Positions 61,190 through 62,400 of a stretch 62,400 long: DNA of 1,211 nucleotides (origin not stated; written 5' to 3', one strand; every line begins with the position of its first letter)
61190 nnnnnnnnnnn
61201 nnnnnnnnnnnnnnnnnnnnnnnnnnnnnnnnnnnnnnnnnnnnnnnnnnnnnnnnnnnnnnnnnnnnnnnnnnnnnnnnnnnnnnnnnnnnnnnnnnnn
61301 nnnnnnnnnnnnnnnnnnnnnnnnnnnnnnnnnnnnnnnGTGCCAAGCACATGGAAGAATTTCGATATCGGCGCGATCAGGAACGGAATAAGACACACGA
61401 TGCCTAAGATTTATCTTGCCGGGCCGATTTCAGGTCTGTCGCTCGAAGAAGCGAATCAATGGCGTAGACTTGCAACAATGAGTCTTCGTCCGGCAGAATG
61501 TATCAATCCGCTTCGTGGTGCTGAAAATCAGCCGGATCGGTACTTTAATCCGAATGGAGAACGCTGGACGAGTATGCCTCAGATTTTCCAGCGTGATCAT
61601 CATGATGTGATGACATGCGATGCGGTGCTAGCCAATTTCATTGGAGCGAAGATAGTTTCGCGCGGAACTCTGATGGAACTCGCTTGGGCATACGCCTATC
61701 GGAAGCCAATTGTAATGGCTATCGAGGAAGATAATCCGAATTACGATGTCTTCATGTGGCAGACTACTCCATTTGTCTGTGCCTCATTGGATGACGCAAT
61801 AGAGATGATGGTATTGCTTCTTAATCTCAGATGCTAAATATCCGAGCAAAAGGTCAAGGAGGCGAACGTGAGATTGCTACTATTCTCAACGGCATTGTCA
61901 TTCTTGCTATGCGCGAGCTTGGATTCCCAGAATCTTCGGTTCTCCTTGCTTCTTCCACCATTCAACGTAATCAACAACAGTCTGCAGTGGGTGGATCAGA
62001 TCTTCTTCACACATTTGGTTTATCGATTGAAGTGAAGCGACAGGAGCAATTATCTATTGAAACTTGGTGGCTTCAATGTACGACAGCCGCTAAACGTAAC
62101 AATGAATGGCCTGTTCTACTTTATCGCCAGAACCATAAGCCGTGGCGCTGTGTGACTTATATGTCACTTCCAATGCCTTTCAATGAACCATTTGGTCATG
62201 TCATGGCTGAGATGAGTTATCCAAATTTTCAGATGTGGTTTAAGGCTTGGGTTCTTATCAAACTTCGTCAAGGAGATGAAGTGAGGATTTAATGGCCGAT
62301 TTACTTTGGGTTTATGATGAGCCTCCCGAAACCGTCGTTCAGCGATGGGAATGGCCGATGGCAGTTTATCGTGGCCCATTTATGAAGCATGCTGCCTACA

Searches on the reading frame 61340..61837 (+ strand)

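Call 88: search_protein_families(library=pfam, proteins=[window:61340-61837:+], max_evalue=0.001)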
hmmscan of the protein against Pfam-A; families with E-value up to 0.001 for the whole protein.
window:61340-61837:+ (165 aa): 2 families
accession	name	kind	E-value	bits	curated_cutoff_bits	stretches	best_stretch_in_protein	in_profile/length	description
PF05014.21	Nuc_deoxyrib_tr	-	1.1e-10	42.1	28.8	1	24-133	1-102/117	Nucleoside 2-deoxyribosyltransferase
PF15891.11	Nuc_deoxyri_tr2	-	5.3e-08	33.6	30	1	22-129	2-103/105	Nucleoside 2-deoxyribosyltransferase like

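Call 89: search_protein_families(library=pfam, proteins=[window:61340-61837:+], max_evalue=0.01)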
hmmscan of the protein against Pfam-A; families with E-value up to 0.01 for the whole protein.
window:61340-61837:+ (165 aa): 3 families
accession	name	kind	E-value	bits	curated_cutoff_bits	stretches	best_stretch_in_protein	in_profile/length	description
PF05014.21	Nuc_deoxyrib_tr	-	1.1e-10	42.1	28.8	1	24-133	1-102/117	Nucleoside 2-deoxyribosyltransferase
PF15891.11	Nuc_deoxyri_tr2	-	5.3e-08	33.6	30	1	22-129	2-103/105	Nucleoside 2-deoxyribosyltransferase like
PF18306.6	LDcluster4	-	0.0071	16.4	26.3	1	84-128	85-124/151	SLOG cluster4 family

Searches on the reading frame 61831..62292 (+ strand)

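Call 88: search_protein_families(library=pfam, proteins=[window:61831-62292:+], max_evalue=0.001)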
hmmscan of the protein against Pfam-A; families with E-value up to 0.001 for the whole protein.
window:61831-62292:+ (153 aa): 1 family
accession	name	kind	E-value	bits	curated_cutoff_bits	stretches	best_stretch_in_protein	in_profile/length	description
PF24608.2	PDDEXK_15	-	3.8e-11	43.6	27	1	4-109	2-111/164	Phage putative PDDEXK endonuclease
